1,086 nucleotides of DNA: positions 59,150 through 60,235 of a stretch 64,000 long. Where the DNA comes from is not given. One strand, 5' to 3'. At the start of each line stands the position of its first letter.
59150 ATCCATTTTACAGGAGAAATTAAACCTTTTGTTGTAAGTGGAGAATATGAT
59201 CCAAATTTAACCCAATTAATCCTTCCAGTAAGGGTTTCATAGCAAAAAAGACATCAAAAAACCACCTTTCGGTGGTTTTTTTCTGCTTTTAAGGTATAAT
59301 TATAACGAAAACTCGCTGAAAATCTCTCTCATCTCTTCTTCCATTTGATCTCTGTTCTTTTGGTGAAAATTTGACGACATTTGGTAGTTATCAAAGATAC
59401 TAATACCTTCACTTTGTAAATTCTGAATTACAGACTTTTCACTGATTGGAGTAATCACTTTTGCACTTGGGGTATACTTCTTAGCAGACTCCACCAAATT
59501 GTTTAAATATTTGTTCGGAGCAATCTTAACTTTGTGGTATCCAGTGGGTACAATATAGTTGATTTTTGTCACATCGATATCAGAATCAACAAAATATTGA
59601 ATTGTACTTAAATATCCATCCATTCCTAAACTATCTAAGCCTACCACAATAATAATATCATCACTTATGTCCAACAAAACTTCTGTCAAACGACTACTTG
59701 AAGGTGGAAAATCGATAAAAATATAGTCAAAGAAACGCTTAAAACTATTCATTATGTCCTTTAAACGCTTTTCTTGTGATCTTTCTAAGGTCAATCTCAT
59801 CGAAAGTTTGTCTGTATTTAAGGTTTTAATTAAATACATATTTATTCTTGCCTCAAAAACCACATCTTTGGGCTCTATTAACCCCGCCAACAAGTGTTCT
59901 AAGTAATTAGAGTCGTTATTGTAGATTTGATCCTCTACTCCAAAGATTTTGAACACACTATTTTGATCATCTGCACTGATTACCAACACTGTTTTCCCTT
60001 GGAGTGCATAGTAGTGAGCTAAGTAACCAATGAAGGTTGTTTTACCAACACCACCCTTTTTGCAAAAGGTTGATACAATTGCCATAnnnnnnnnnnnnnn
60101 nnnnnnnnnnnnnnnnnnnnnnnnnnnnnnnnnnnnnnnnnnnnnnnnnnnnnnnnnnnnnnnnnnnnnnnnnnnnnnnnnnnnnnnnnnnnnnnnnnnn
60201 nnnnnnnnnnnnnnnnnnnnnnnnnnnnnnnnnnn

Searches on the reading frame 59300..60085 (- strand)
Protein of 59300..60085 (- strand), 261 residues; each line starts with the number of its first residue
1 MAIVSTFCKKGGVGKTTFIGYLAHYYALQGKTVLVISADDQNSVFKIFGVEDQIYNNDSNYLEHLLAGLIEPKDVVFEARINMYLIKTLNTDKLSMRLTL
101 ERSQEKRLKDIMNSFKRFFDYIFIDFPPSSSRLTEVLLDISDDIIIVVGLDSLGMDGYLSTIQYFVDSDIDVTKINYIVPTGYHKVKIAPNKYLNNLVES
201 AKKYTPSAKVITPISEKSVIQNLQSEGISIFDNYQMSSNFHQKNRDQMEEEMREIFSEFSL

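Call 12: search_protein_families(library=pfam, proteins=[window:59300-60085:-], max_evalue=0.1)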
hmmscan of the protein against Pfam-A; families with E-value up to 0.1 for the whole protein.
window:59300-60085:- (261 aa): 14 families
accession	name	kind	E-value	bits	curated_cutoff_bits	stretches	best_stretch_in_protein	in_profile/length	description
PF13614.12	AAA_31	-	7.3e-24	85.1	27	1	2-163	2-165/177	AAA domain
PF01656.29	CbiA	-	7.3e-09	36.1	25.4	1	9-226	6-121/125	CobQ/CobB/MinD/ParA nucleotide binding domain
PF02374.21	ArsA_ATPase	-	2.8e-06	27.2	24.3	1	6-73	5-70/305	Anion-transporting ATPase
PF06564.18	CBP_BcsQ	-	4.4e-06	26.8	21.3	1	1-151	1-148/234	Cellulose biosynthesis protein BcsQ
PF10609.15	ParA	-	3.8e-05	23.7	27.1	1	5-131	7-124/246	NUBPL iron-transfer P-loop NTPase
PF07015.17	VirC1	-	5.4e-05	23.1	24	0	3-43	3-43/231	VirC1 protein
PF09140.17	MipZ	-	0.00011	22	20.7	1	9-146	8-127/262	ATPase MipZ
PF00448.28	SRP54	-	0.00014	22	22.7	1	11-39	10-38/196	SRP54-type protein, GTPase domain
PF03029.23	ATP_bind_1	-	0.011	15.9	27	0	12-41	6-35/240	Conserved hypothetical ATP binding protein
PF19842.5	YqeC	-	0.02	15.6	27.6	1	11-37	5-31/145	YqeC protein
PF24641.1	KH_DEAH11_2nd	-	0.034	14.4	27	1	26-66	28-68/75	DEAH11 eukaryotic type KH-domain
PF00142.24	Fer4_NifH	-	0.05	13.5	25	1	9-42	7-40/271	4Fe-4S iron sulfur cluster binding proteins, NifH/frxC family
PF20720.3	nSTAND3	-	0.051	13.7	27.2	0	12-48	27-61/155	Novel STAND NTPase 3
PF16575.11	CLP1_P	-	0.087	13.1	26.6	0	12-39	4-31/188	mRNA cleavage and polyadenylation factor CLP1 P-loop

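Call 13: search_protein_families(library=ncbifam, proteins=[window:59300-60085:-], max_evalue=0.1)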
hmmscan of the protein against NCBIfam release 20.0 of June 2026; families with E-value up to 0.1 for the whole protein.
window:59300-60085:- (261 aa): 29 families (the best 25 are shown)
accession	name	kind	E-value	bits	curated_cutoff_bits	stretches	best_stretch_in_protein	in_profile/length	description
NF041546.1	ParA_partition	equivalog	1.9e-13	50.5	180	2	3-47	1-45/203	ParA family partition ATPase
TIGR01969.1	minD_arch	subfamily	1.3e-11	44.2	201.75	1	4-149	3-139/251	cell division ATPase MinD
TIGR01007.1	eps_fam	subfamily_domain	5e-11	42.5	108.05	1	8-148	24-158/204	polysaccharide biosynthesis tyrosine autokinase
TIGR03453.1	partition_RepA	equivalog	1.6e-10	40.4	348.45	1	3-55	106-158/387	plasmid partitioning protein RepA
NF041283.1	PrgP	equivalog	2.2e-10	40.3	400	1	8-166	9-171/297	ParA superfamily DNA segregation protein PrgP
TIGR03371.1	cellulose_yhjQ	equivalog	4.7e-07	29.5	157.85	1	1-149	1-145/246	cellulose biosynthesis protein BcsQ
TIGR00345.1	GET3_arsA_TRC40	subfamily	1.1e-06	28.4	135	1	8-51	3-46/299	TRC40/GET3/ArsA family transport-energizing ATPase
TIGR01968.1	minD_bact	equivalog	1.1e-06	28.2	212.9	1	6-148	6-141/261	septum site-determining protein MinD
NF007460.0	PRK10037.1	equivalog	1.3e-06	28.1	399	1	1-152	1-151/250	cellulose biosynthesis protein BcsQ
NF047398.1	AAA_KGGVGR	domain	1.7e-06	28.5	90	1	2-133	3-156/190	KGGVGR-motif variant AAA ATPase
NF010443.0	PRK13869.1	subfamily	2.2e-06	26.7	446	1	5-57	125-179/405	plasmid-partitioning protein RepA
NF010423.0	PRK13849.1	equivalog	4.8e-06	26.1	313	1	3-43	3-43/231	conjugal transfer ATPase VirC1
TIGR04291.1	arsen_driv_ArsA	equivalog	1e-05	24.5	650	1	7-73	8-74/565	arsenical pump-driving ATPase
NF053622.1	ATPseBagAMYCTU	equivalog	0.00023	20.7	400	1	9-53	14-58/325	ATPase BagA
NF041136.1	MrpORP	equivalog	0.00025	20.5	450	1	8-60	12-65/365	iron-sulfur cluster carrier protein MrpORP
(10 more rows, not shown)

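Call 14: find_encoding_contigs(protein=window:59300-60085:-, flank=6000, max_places=10)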
Protein window:59300-60085:- (261 aa): 12 contigs read that carry it; 8 places shown.
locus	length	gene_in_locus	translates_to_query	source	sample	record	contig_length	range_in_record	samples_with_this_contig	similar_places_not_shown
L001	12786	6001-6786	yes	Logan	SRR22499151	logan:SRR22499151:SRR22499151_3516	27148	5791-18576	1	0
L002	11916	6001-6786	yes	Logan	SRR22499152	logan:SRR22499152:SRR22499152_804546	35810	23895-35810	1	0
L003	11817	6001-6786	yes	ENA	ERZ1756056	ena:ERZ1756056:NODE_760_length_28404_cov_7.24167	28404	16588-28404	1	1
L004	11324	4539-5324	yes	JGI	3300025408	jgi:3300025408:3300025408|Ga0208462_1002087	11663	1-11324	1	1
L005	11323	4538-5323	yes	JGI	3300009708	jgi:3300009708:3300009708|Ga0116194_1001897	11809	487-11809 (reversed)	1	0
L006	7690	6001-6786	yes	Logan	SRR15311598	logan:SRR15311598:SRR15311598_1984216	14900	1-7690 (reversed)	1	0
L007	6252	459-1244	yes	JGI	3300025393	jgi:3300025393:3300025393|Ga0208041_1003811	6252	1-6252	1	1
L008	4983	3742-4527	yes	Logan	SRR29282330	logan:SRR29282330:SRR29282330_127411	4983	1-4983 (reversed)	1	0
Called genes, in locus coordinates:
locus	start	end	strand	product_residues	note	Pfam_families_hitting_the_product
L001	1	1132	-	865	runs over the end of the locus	PF00521:DNA_topoisoIV, PF03989:DNA_gyraseA_C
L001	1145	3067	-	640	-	PF02518:HATPase_c, PF00204:DNA_gyraseB, PF01751:Toprim, PF00986:DNA_gyraseB_C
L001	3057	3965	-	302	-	PF02463:SMC_N (weak)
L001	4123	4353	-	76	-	PF13275:S4_2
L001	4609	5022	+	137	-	-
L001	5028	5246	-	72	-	-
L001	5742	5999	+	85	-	-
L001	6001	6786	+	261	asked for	PF01656:CbiA, PF02374:ArsA_ATPase (weak), PF06564:CBP_BcsQ (weak), PF13614:AAA_31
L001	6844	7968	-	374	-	PF00712:DNA_pol3_beta, PF02767:DNA_pol3_beta_2, PF02768:DNA_pol3_beta_3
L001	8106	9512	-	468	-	PF00004:AAA (faint), PF01695:IstB_IS21 (weak), PF00308:Bac_DnaA, PF08299:Bac_DnaA_C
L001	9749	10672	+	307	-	-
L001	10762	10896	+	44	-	PF00468:Ribosomal_L34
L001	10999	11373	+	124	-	PF00825:Ribonuclease_P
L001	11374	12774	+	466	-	PF02096:60KD_IMP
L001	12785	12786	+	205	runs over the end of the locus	PF01424:R3H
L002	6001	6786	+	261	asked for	PF01656:CbiA, PF02374:ArsA_ATPase (weak), PF06564:CBP_BcsQ (weak), PF13614:AAA_31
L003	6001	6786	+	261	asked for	PF01656:CbiA, PF02374:ArsA_ATPase (weak), PF06564:CBP_BcsQ (weak), PF13614:AAA_31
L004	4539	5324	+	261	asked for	PF01656:CbiA, PF02374:ArsA_ATPase (weak), PF06564:CBP_BcsQ (weak), PF13614:AAA_31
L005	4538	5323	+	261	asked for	PF01656:CbiA, PF02374:ArsA_ATPase (weak), PF06564:CBP_BcsQ (weak), PF13614:AAA_31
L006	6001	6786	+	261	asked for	PF01656:CbiA, PF02374:ArsA_ATPase (weak), PF06564:CBP_BcsQ (weak), PF13614:AAA_31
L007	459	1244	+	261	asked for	PF01656:CbiA, PF02374:ArsA_ATPase (weak), PF06564:CBP_BcsQ (weak), PF13614:AAA_31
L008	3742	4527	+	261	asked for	PF01656:CbiA, PF02374:ArsA_ATPase (weak), PF06564:CBP_BcsQ (weak), PF13614:AAA_31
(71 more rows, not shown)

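Call 15: find_homologous_proteins(query=window:59300-60085:-)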
Query window:59300-60085:- (261 aa): 535 proteins with E <= 0.001 among 1117 candidates; the best 120 are listed.
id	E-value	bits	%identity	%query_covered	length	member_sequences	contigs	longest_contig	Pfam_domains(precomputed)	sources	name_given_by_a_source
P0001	4.3e-165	565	100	100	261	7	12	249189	PF01656.30,PF13614.13,PF06564.19,PF02374.22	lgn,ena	-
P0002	4.8e-121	421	71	99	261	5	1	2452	PF01656.30,PF13614.13,PF09140.18,PF06564.19,PF02374.22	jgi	jgi:chromosome partitioning protein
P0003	1.3e-116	406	68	100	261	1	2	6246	PF01656.30,PF13614.13,PF06564.19,PF02374.22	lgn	-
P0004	1.5e-116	406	68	100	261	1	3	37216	PF01656.30,PF13614.13,PF06564.19,PF02374.22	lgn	-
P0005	8.4e-115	400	66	98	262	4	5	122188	PF01656.30,PF13614.13,PF06564.19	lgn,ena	-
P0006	1.4e-114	399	67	100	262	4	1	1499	PF01656.30,PF13614.13,PF06564.19,PF02374.22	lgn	-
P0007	2.0e-112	392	64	100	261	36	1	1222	PF01656.30,PF13614.13,PF06564.19,PF02374.22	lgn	-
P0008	6.9e-112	391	65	100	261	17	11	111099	PF10609.16,PF01656.30,PF13614.13,PF07015.18,PF09140.18,PF06564.19,PF02374.22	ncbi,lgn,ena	-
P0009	7.9e-112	390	64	100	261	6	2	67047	PF01656.30,PF13614.13,PF06564.19,PF02374.22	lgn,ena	-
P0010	4.3e-111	388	64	100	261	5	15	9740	PF01656.30,PF13614.13,PF06564.19,PF02374.22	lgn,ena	-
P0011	1.0e-110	387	64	100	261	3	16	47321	PF01656.30,PF13614.13,PF06564.19,PF02374.22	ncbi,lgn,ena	-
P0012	1.2e-110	387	65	100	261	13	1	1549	PF01656.30,PF13614.13,PF06564.19,PF02374.22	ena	-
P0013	1.4e-110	386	64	100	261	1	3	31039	PF01656.30,PF13614.13,PF06564.19,PF02374.22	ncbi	-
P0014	2.3e-110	386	64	100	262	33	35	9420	PF01656.30,PF13614.13,PF06564.19,PF02374.22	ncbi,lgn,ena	-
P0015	2.5e-110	386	65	100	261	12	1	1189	PF01656.30,PF13614.13,PF02374.22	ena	-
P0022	5.5e-109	381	62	100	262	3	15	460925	PF01656.30,PF13614.13,PF06564.19,PF02374.22,PF00448.29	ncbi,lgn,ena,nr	ncbi:MAG: ParA family protein [Bacilli bacterium]|nr:ParA family protein [Bacilli bacterium]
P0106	5.0e-98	345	60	98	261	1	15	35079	PF01656.30,PF13614.13,PF02374.22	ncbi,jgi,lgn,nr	ncbi:MAG TPA: ParA family protein [Acholeplasmataceae bacterium]|nr:ParA family protein [Acholeplasm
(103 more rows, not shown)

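Call 16: find_encoding_contigs(protein=P0004, flank=5000, max_places=2)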
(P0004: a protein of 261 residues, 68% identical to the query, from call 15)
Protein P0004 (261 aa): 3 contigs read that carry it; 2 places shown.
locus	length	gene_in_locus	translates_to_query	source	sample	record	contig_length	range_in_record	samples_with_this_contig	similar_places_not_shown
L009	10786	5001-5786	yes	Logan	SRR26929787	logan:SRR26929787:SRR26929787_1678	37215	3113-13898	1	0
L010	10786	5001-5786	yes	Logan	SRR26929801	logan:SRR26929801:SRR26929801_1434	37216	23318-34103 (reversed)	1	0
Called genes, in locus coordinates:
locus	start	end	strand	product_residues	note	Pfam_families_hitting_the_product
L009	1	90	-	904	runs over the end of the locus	PF00521:DNA_topoisoIV, PF03989:DNA_gyraseA_C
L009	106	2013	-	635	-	PF02518:HATPase_c, PF00204:DNA_gyraseB, PF01751:Toprim, PF00986:DNA_gyraseB_C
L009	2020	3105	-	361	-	PF02463:SMC_N, PF13175:AAA_15, PF13476:AAA_23, PF13555:AAA_29 (faint), PF13304:AAA_21 (weak)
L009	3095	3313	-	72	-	PF13275:S4_2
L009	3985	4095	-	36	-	-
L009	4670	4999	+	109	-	-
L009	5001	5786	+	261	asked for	PF01656:CbiA, PF02374:ArsA_ATPase (weak), PF06564:CBP_BcsQ (weak), PF13614:AAA_31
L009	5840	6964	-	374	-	PF00712:DNA_pol3_beta, PF02767:DNA_pol3_beta_2, PF02768:DNA_pol3_beta_3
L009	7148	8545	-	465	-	PF11638:DnaA_N, PF01695:IstB_IS21, PF00308:Bac_DnaA, PF00004:AAA (weak), PF08299:Bac_DnaA_C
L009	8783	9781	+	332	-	-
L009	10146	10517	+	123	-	PF00825:Ribonuclease_P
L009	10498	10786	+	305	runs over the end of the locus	PF02096:60KD_IMP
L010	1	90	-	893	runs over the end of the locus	PF00521:DNA_topoisoIV, PF03989:DNA_gyraseA_C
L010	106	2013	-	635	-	PF02518:HATPase_c, PF00204:DNA_gyraseB, PF01751:Toprim, PF00986:DNA_gyraseB_C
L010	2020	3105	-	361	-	PF02463:SMC_N, PF13175:AAA_15, PF13476:AAA_23, PF13555:AAA_29 (faint), PF13304:AAA_21 (weak)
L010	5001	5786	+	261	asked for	PF01656:CbiA, PF02374:ArsA_ATPase (weak), PF06564:CBP_BcsQ (weak), PF13614:AAA_31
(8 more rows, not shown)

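Call 17: find_encoding_contigs(protein=P0005, flank=5000, max_places=2)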
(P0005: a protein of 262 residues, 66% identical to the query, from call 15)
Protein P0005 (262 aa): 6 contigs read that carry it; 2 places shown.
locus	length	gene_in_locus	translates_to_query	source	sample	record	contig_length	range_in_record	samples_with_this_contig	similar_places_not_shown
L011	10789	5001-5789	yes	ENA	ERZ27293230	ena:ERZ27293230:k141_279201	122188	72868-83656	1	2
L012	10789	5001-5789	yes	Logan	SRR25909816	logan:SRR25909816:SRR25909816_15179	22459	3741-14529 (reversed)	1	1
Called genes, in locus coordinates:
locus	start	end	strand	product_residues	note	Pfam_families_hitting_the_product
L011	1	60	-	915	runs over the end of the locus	PF00521:DNA_topoisoIV, PF03989:DNA_gyraseA_C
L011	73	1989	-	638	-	PF02518:HATPase_c, PF00204:DNA_gyraseB, PF01751:Toprim, PF00986:DNA_gyraseB_C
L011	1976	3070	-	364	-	PF02463:SMC_N, PF13175:AAA_15, PF13476:AAA_23, PF13514:AAA_27 (weak), PF13304:AAA_21 (weak)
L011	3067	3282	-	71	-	PF13275:S4_2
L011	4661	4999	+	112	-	-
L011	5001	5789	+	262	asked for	PF01656:CbiA (weak), PF06564:CBP_BcsQ (weak), PF13614:AAA_31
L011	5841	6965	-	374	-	PF00712:DNA_pol3_beta, PF02767:DNA_pol3_beta_2, PF02768:DNA_pol3_beta_3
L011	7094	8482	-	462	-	PF00308:Bac_DnaA, PF01695:IstB_IS21, PF00004:AAA (weak), PF08299:Bac_DnaA_C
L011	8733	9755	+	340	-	-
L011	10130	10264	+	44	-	PF00468:Ribosomal_L34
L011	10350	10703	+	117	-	PF00825:Ribonuclease_P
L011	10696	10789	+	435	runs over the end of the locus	PF02096:60KD_IMP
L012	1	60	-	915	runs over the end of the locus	PF00521:DNA_topoisoIV, PF03989:DNA_gyraseA_C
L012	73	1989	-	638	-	PF02518:HATPase_c, PF00204:DNA_gyraseB, PF01751:Toprim, PF00986:DNA_gyraseB_C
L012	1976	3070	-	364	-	PF02463:SMC_N, PF13175:AAA_15, PF13476:AAA_23, PF13514:AAA_27 (weak), PF13304:AAA_21 (weak)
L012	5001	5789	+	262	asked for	PF01656:CbiA (weak), PF06564:CBP_BcsQ (weak), PF13614:AAA_31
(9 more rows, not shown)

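Call 18: find_encoding_contigs(protein=P0022, flank=5000, max_places=2)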
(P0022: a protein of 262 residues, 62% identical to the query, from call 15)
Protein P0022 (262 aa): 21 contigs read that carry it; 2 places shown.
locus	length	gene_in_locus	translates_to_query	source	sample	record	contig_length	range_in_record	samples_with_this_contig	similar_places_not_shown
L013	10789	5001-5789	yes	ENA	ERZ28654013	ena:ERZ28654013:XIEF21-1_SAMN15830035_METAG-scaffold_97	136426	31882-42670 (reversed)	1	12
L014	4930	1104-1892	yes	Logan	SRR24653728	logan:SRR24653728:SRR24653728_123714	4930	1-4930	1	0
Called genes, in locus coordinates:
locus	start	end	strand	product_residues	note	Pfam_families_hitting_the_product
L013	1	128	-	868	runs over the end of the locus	PF00521:DNA_topoisoIV, PF03989:DNA_gyraseA_C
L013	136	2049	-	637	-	PF02518:HATPase_c, PF00204:DNA_gyraseB, PF01751:Toprim, PF00986:DNA_gyraseB_C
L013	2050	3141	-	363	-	PF02463:SMC_N, PF13175:AAA_15 (weak), PF13476:AAA_23, PF13304:AAA_21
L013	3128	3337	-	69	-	PF13275:S4_2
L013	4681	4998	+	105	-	-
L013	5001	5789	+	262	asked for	PF00448:SRP54 (faint), PF01656:CbiA, PF02374:ArsA_ATPase (weak), PF06564:CBP_BcsQ (faint), PF13614:AAA_31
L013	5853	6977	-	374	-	PF00712:DNA_pol3_beta, PF02767:DNA_pol3_beta_2, PF02768:DNA_pol3_beta_3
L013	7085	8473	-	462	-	PF01695:IstB_IS21, PF00308:Bac_DnaA, PF00004:AAA (weak), PF08299:Bac_DnaA_C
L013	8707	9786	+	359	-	-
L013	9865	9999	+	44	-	PF00468:Ribosomal_L34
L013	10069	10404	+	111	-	PF00825:Ribonuclease_P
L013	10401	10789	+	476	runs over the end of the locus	PF02096:60KD_IMP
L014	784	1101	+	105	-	-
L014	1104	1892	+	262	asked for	PF00448:SRP54 (faint), PF01656:CbiA, PF02374:ArsA_ATPase (weak), PF06564:CBP_BcsQ (faint), PF13614:AAA_31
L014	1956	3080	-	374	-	PF00712:DNA_pol3_beta, PF02767:DNA_pol3_beta_2, PF02768:DNA_pol3_beta_3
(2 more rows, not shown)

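Call 19: find_encoding_contigs(protein=P0106, flank=5000, max_places=2)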
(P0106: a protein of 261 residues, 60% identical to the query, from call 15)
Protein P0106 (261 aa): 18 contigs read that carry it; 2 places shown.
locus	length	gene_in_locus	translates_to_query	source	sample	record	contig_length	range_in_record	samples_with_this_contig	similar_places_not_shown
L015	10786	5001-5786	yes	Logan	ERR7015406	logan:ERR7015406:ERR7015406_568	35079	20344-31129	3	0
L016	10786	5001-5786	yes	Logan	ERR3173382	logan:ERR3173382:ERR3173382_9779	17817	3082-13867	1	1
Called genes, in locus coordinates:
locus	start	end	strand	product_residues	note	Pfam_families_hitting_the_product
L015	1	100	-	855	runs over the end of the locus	PF00521:DNA_topoisoIV, PF03989:DNA_gyraseA_C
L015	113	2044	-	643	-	PF02518:HATPase_c, PF00204:DNA_gyraseB, PF01751:Toprim, PF00986:DNA_gyraseB_C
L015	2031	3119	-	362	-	PF02463:SMC_N, PF13175:AAA_15, PF13476:AAA_23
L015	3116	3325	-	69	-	PF13275:S4_2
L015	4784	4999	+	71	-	-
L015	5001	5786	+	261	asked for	PF01656:CbiA, PF02374:ArsA_ATPase (weak), PF13614:AAA_31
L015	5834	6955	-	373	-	PF00712:DNA_pol3_beta, PF02767:DNA_pol3_beta_2, PF02768:DNA_pol3_beta_3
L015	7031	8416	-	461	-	PF00308:Bac_DnaA, PF01695:IstB_IS21, PF00004:AAA (faint), PF08299:Bac_DnaA_C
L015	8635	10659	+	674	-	PF09479:Flg_new, PF18998:Flg_new_2 (faint), PF09479:Flg_new, PF13306:LRR_5, PF13855:LRR_8 (faint), PF13306:LRR_5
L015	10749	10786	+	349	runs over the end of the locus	-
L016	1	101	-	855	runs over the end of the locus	PF00521:DNA_topoisoIV, PF03989:DNA_gyraseA_C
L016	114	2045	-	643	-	PF02518:HATPase_c, PF00204:DNA_gyraseB, PF01751:Toprim, PF00986:DNA_gyraseB_C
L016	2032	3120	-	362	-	PF02463:SMC_N, PF13175:AAA_15, PF13476:AAA_23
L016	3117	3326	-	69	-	PF13275:S4_2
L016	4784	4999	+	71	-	-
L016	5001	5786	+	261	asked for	PF01656:CbiA, PF02374:ArsA_ATPase (weak), PF13614:AAA_31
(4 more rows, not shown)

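Call 25: find_related_loci(query=A2, collection=genome_contigs, flank=5000)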
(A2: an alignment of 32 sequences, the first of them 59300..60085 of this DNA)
Query A2 (261 aa) in genome_contigs; peptide patterns used: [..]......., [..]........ (x = any residue, [..] = any of these).
162 stretches matched a pattern; 119 encode a relative of the query (tblastn E <= 1e-3); the best 80 are kept; 80 distinct loci.
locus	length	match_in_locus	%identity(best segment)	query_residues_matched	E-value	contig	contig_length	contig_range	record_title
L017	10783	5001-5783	64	1-261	5e-120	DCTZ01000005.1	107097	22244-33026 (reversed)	MAG TPA_asm: Bacillales bacterium UBA1427 UBA1427_contig_2661, whole genome shotgun sequence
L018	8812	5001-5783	65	1-261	3e-119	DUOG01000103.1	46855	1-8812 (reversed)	MAG TPA_asm: Acholeplasmataceae bacterium isolate AS08sgBPME_156 245773_AS08, whole genome shotgun sequence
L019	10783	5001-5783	62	1-261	1e-115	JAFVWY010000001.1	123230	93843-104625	MAG: Bacilli bacterium isolate RGIG5470 Sheep_Colon-5__c216, whole genome shotgun sequence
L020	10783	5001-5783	64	1-261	5e-116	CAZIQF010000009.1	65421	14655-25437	MAG TPA_asm: uncultured Staphylococcaceae bacterium isolate binchicken_co370_320 genome assembly, contig: NODE_598_lengt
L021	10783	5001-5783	62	1-261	7e-116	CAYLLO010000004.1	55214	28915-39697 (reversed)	MAG TPA_asm: uncultured Staphylococcaceae bacterium isolate SRP225648_co1_545 genome assembly, contig: NODE_952_length_5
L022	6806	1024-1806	62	1-261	3e-115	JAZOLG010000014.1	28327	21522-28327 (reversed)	MAG: Bacilli bacterium isolate T1900045656_YK20190350.MAGScoT_cleanbin_000009 SGB_8238_k141_27269, whole genome shotgun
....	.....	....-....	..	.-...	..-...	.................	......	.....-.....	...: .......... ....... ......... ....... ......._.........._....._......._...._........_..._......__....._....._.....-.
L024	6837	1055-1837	64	1-261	3e-114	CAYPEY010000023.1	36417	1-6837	MAG TPA_asm: uncultured Staphylococcaceae bacterium isolate SRP315200_co1_851 genome assembly, contig: NODE_1490_length_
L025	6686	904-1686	64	1-261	1e-113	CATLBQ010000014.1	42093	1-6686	MAG TPA_asm: uncultured Bacilli bacterium isolate MGG03213_1680015441 genome assembly, contig: ERR2497921_228, whole gen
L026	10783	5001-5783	64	1-261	2e-113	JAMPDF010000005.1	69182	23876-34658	MAG: Prevotella sp. isolate NALB_7821b_9 Scaffold_#5__SCF_005__69182_bp, whole genome shotgun sequence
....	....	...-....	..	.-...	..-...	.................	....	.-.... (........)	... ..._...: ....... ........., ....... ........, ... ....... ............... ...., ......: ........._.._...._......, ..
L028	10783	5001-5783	64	1-261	3e-113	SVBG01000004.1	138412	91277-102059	MAG: Erysipelotrichaceae bacterium isolate SIG222 NODE_526_length_138412_cov_9.851358, whole genome shotgun sequence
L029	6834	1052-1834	62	1-261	8e-113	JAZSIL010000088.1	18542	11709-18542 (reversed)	MAG: Bacilli bacterium isolate T1900044572_TS20190038.MAGScoT_cleanbin_000019 SGB_438_k141_1597441, whole genome shotgun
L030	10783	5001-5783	63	1-261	7e-113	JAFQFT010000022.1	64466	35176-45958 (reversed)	MAG: Bacilli bacterium isolate RGIG1779 Goat_Cecum-4__c247650, whole genome shotgun sequence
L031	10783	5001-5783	63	1-261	6e-113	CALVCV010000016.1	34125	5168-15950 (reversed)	MAG: uncultured Bacilli bacterium isolate BRZ_BF__bin145 genome assembly, contig: BRZ_BF__NODE_1642_length_34125_cov_11.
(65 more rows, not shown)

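Call 35: search_solved_structures(query=window:59300-60085:-, max_evalue=0.001)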
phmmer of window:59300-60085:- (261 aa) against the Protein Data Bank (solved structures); distinct sequences matched with E-value up to 0.001: 20.
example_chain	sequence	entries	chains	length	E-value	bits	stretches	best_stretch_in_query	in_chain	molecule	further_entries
6non_A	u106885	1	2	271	8.7e-09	38.3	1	10-165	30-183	Cobyrinic acid ac-diamide synthase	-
6noo_A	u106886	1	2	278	9.4e-09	38.2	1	10-165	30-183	Maintenance of carboxysome positioning A protein, MCDA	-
6iub_A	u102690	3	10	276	1.7e-08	37.4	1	3-182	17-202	SpoOJ regulator (Soj)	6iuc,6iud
6nop_B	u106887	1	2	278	7.3e-08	35.3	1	10-165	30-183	Cobyrinic acid ac-diamide synthase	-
3pg5_A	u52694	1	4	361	1e-07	34.8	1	2-63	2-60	Uncharacterized protein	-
8jmj_A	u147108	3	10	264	1.4e-07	34.4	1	3-182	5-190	SpoOJ regulator (Soj)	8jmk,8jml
8ray_B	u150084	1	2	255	2.3e-07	33.6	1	7-166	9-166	ParA family protein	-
4pfs_A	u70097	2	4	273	2.8e-07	33.3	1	5-162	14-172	Cobyrinic Acid a,c-diamide synthase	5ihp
5if9_A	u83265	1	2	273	2.9e-07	33.3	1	5-162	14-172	Cobyrinic Acid a,c-diamide synthase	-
1wcv_1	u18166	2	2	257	7.7e-06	28.6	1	8-159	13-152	SEGREGATION PROTEIN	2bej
4v03_A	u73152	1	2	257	1.5e-05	27.7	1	8-150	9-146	SITE-DETERMINING PROTEIN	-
4v02_A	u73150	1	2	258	9.1e-05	25.1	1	8-150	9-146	SITE-DETERMINING PROTEIN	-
2bek_A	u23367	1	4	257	9.4e-05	25.1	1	8-159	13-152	SEGREGATION PROTEIN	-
1g3q_A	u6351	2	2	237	0.00015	24.4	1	3-129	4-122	CELL DIVISION INHIBITOR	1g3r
5zme_A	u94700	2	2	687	0.00026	23.6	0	9-44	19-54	ATPase ARSA1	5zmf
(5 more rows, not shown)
